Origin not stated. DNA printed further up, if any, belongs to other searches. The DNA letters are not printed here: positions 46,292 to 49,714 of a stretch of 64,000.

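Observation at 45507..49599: tRNA-Gln-adjacent two-gene operon: 312-aa secreted helical protein plus a 1041-aa Cys-rich giant with a 47-aa tandem repeat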

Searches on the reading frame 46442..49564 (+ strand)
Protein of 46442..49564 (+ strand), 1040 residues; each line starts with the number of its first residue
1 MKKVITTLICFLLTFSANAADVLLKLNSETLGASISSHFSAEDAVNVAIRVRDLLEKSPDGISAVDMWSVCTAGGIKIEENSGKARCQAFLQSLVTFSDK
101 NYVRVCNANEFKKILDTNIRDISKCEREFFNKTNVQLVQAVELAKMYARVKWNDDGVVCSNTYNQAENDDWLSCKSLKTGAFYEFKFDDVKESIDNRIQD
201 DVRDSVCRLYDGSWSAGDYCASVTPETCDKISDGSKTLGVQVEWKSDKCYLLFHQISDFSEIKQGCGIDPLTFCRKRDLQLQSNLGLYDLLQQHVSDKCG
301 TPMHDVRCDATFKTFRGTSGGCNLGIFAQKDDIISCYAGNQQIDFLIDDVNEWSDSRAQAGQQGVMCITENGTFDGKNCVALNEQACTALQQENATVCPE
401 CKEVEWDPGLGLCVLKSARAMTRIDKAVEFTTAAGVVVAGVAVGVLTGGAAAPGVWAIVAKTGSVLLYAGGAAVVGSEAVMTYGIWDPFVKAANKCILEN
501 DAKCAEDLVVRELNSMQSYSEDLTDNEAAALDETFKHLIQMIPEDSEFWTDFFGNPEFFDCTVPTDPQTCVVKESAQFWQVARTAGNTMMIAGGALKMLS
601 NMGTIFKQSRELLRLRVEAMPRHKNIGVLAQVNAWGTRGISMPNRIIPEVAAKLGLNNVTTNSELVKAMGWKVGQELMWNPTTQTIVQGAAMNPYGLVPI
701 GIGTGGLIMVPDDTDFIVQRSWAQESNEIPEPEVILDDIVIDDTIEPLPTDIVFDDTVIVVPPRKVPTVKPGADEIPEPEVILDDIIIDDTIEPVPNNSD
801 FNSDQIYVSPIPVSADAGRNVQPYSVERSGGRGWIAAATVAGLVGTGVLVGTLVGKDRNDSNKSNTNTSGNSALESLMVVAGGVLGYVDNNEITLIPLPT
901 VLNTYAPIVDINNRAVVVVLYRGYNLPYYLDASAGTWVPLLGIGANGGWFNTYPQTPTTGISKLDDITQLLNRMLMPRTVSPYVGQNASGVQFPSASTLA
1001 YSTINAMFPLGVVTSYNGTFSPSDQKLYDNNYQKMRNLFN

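Call 6: search_protein_families(library=pfam, proteins=[window:46442-49564:+], max_evalue=0.1)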
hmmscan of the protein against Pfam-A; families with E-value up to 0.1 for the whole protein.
window:46442-49564:+ (1040 aa): 1 family
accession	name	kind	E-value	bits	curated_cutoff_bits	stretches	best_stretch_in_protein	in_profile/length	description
PF23499.1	YnfU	-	0.073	13.4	27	0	378-403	21-46/49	YnfU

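Call 9: find_homologous_proteins(query=window:46442-49564:+)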
Query window:46442-49564:+ (1040 aa): 16 proteins with E <= 0.001 among 8000 candidates.
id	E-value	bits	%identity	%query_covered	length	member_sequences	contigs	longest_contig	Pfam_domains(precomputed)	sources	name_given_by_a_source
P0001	0.0e+0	2400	100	100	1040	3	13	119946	-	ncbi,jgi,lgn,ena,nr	ncbi:MAG: hypothetical protein E7011_03290 [Alphaproteobacteria bacterium]|nr:hypothetical protein [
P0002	0.0e+0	1304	56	100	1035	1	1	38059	-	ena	-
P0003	1.7e-245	836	41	100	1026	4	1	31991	-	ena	-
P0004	1.4e-241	823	45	69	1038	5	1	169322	-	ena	-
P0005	1.9e-239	816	69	34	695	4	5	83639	-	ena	-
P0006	2.1e-238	812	40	100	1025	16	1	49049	-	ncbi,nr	ncbi:MAG: hypothetical protein IJN91_03760 [Alphaproteobacteria bacterium]|nr:hypothetical protein [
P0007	1.1e-237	810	42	69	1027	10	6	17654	-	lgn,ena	-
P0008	2.2e-229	782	40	100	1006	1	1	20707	-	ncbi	-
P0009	1.7e-222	759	41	70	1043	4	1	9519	-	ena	-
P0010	1.9e-221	756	38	100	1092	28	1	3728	-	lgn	-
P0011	4.0e-211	722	38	97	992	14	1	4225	-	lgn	-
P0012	1.2e-210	720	39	97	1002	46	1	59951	-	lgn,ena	-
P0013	4.9e-208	712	38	97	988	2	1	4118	-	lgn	-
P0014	5.4e-208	711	39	97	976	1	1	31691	-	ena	-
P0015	3.9e-192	659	38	69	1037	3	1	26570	-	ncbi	-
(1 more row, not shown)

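Call 10: search_protein_families(library=ncbifam, proteins=[window:46442-49564:+], max_evalue=0.001)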
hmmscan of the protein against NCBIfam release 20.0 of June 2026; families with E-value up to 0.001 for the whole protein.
window:46442-49564:+ (1040 aa): 0 families

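Call 12: find_encoding_contigs(protein=P0002, flank=8000, max_places=2)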
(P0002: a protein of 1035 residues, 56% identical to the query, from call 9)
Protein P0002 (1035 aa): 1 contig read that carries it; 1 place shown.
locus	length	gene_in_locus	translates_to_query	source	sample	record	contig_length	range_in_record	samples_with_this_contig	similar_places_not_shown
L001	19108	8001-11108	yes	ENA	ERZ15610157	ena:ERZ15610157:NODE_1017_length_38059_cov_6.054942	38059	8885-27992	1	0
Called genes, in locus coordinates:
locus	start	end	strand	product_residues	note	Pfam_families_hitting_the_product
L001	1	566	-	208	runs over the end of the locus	-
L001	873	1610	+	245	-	PF01636:APH (faint)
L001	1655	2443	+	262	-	-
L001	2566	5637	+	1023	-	PF02415:Chlam_PMP (faint), PF03797:Autotransporter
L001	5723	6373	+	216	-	PF24199:DUF7424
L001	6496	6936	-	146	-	PF01541:GIY-YIG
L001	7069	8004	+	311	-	-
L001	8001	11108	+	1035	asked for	-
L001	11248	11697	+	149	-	PF12802:MarR_2 (weak), PF01047:MarR, PF01638:HxlR (faint)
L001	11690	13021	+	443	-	PF02321:OEP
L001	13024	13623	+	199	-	-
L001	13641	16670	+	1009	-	PF00873:ACR_tran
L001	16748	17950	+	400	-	PF00768:Peptidase_S11, PF13354:Beta-lactamase2, PF05036:SPOR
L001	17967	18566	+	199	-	PF21176:RecR_HhH, PF13662:Toprim_4, PF21175:RecR_C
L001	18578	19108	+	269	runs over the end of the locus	PF00398:RrnaAD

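Call 13: find_encoding_contigs(protein=P0004, flank=8000, max_places=2)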
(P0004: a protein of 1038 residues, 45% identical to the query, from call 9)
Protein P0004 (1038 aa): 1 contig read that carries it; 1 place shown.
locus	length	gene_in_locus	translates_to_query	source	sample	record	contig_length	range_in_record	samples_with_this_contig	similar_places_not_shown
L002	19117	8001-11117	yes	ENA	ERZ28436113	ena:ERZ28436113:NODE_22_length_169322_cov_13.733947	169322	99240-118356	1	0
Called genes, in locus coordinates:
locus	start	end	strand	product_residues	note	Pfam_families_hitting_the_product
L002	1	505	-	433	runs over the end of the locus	PF02321:OEP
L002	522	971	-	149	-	PF12802:MarR_2 (weak), PF01047:MarR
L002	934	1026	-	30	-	-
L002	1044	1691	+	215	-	PF01966:HD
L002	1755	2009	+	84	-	-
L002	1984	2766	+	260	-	-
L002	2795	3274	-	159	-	-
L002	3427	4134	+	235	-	PF00132:Hexapep (weak)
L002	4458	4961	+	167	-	-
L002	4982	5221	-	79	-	-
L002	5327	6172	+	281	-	-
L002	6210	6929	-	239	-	-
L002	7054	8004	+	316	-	-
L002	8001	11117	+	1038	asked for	-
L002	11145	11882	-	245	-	-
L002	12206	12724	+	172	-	-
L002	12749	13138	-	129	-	PF00376:MerR, PF13411:MerR_1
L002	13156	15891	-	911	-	PF00521:DNA_topoisoIV, PF03989:DNA_gyraseA_C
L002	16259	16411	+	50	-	PF00468:Ribosomal_L34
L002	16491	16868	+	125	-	-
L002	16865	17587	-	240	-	PF18912:DZR_2, PF00156:Pribosyltran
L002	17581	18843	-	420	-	-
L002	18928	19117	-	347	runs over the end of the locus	PF03033:Glyco_transf_28, PF04101:Glyco_tran_28_C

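Call 16: find_homologous_proteins(query=A1, max_evalue=0.001)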
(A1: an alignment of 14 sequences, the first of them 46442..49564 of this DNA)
Query A1 (14 sequences) (1040 aa, profile of the alignment): 16 proteins with E <= 0.001 among 8000 candidates.
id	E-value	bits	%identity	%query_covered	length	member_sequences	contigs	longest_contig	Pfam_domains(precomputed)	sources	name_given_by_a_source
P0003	0.0e+0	1664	41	100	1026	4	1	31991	-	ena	-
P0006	0.0e+0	1638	40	100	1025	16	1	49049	-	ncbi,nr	ncbi:MAG: hypothetical protein IJN91_03760 [Alphaproteobacteria bacterium]|nr:hypothetical protein [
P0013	0.0e+0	1627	38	97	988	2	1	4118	-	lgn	-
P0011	0.0e+0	1622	38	97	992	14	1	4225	-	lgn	-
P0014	0.0e+0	1604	39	97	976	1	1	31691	-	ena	-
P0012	0.0e+0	1601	39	97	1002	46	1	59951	-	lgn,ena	-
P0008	0.0e+0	1597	40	100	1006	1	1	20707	-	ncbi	-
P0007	0.0e+0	1577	42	69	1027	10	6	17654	-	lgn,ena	-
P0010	0.0e+0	1564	38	100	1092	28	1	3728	-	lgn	-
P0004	0.0e+0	1553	45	69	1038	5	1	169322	-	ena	-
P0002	0.0e+0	1552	56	100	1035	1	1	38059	-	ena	-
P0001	0.0e+0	1529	100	100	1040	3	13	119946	-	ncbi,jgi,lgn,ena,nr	ncbi:MAG: hypothetical protein E7011_03290 [Alphaproteobacteria bacterium]|nr:hypothetical protein [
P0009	0.0e+0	1523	41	70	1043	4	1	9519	-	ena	-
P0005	8.3e-267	906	69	34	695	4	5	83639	-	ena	-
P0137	4.6e-193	662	40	52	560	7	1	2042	-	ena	-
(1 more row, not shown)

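Call 17: search_solved_structures(query=A1, max_evalue=1)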
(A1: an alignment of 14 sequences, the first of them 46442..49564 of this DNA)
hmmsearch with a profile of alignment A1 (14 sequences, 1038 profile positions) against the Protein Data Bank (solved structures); distinct sequences matched with E-value up to 1: 9.
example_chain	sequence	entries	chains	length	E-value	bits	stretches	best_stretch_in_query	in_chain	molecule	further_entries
8zvk_A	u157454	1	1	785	1.2e-11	46.6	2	731-802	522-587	AaBgIC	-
6ncl_a0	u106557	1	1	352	3.8e-06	28.4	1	679-811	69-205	P14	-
9gv5_A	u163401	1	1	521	0.0082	17.4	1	716-814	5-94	Monocarboxylate transporter 8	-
9fkn_A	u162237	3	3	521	0.0082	17.4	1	716-814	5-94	Monocarboxylate transporter 8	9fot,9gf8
8zkn_A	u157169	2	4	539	0.04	15.1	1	745-814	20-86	Monocarboxylate transporter 8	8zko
9dwy_A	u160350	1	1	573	0.044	15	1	745-814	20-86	Monocarboxylate transporter 8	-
4l3a_A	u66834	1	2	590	0.11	13.7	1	661-816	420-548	Internalin K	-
9m8m_H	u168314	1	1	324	0.22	12.7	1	708-794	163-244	Photosynthetic reaction center subunit H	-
6xyw_Ag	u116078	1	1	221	0.76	10.9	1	694-788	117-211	Ribosomal protein L9/RNase H1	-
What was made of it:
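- Closest known: TonB-type and other proline-rich or acidic spacers. Same: The only PDB sequence hits of the family profile fall in this linker (call 17).
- Tried and rejected: Full-length ORF2 profile hits fall only in the Pro-rich linker, so they are compositional (call 17).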

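Call 18: search_protein_families(library=phrogs, proteins=[window:46442-49564:+], max_evalue=0.01)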
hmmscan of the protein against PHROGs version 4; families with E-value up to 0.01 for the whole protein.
window:46442-49564:+ (1040 aa): 0 families

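Call 37: search_protein_representatives(alignment_id=A1)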
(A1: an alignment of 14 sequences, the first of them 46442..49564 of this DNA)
Query: 14 sequences, 1038 profile positions. Proteins with E-value up to 0.001 (for the whole library): 555; up to 1e-10: 390; up to 1e-30: 310. The best 150 are listed.
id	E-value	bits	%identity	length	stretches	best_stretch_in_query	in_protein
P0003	0.0e+00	1663.7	-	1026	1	1-1038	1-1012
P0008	0.0e+00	1597.4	-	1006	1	1-1037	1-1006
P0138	0.0e+00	1349.4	-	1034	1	1-1037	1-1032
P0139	0.0e+00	1312.5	-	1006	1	1-1038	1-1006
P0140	0.0e+00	1149.6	-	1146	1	1-1038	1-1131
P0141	0.0e+00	1148.4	-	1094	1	1-1038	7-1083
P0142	0.0e+00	1083.3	-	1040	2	1-728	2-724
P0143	0.0e+00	1033.1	-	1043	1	1-1038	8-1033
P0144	1.5e-272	923.8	-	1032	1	1-1036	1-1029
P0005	2.6e-267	906.4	-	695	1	368-1038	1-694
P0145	8.4e-258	874.9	-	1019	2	4-709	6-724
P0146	3.6e-237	806.6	-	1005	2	2-735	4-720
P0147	5.8e-214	729.8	-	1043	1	4-1036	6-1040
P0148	7.4e-213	726.1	-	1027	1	1-1037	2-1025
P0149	4.3e-205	700.4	-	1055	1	1-1006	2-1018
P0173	3.9e-118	412.5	-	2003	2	62-563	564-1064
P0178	8.4e-111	388.2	-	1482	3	87-642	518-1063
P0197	2.1e-96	340.5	-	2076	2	121-652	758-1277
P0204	3.7e-92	326.5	-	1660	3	97-620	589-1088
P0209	8.2e-90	318.7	-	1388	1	96-614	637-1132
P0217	8.8e-86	305.4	-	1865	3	84-640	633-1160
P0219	3.2e-84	300.2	-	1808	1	98-592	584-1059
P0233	4.4e-79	283.2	-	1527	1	102-807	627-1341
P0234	2.7e-78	280.6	-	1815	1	96-821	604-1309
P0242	1.0e-74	268.7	-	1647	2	100-788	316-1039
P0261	4.9e-70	253.3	-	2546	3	100-628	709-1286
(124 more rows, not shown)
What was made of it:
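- The ORF2 family has 310 clusters at 50% identity with E <= 1e-30 (call 37).
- Tried and rejected: The exhaustive search corrected this to at least 310 clusters (call 37).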

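Call 40: search_protein_families(library=pfam, proteins=[P0261, P0197, P0173, P0217, P0178], max_evalue=0.01)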
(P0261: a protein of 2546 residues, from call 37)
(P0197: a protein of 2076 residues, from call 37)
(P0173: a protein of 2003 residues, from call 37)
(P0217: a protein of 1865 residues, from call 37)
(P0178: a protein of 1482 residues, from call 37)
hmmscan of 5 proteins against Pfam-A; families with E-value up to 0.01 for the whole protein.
P0261 (2546 aa): 0 families

P0197 (2076 aa): 1 family
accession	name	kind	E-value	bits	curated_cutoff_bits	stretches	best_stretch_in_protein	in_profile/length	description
PF17152.10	CHASE8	-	0.007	17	27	0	12-95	18-99/102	Periplasmic sensor domain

P0173 (2003 aa): 0 families

P0217 (1865 aa): 1 family
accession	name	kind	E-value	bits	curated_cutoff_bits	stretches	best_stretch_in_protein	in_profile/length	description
PF05036.18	SPOR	-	0.0019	19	21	0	1534-1576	13-59/76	SPOR domain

P0178 (1482 aa): 0 families
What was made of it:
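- One large family member has a weak, sub-threshold SPOR hit (call 40).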

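Call 46: list_cluster_members(proteins=[P0001, P0017, P0002])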
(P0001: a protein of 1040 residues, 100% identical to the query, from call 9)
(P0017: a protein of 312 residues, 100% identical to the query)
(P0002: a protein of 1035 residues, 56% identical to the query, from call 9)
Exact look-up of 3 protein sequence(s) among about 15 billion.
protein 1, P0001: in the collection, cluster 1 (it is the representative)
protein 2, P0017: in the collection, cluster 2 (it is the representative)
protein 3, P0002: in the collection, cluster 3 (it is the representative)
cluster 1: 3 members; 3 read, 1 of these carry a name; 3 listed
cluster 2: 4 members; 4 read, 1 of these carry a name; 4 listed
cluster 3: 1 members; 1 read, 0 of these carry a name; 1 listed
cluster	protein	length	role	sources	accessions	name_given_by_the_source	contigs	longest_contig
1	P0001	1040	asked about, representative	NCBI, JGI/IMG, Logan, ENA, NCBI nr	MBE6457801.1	MAG: hypothetical protein E7011_03290 [Alphaproteobacteria bacterium] | hypothetical protein [Alphaproteobacteria bacterium]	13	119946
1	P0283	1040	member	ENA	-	-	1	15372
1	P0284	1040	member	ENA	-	-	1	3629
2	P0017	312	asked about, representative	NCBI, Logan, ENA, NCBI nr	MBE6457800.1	MAG: hypothetical protein E7011_03285 [Alphaproteobacteria bacterium] | hypothetical protein [Alphaproteobacteria bacterium]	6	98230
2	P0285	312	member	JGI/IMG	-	-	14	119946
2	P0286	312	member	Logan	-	-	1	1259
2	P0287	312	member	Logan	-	-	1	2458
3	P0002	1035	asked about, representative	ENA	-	-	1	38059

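Call 50: search_protein_families(library=padloc, proteins=[window:46442-49564:+], max_evalue=0.01)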
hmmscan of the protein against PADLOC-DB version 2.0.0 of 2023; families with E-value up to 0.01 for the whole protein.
window:46442-49564:+ (1040 aa): 0 families
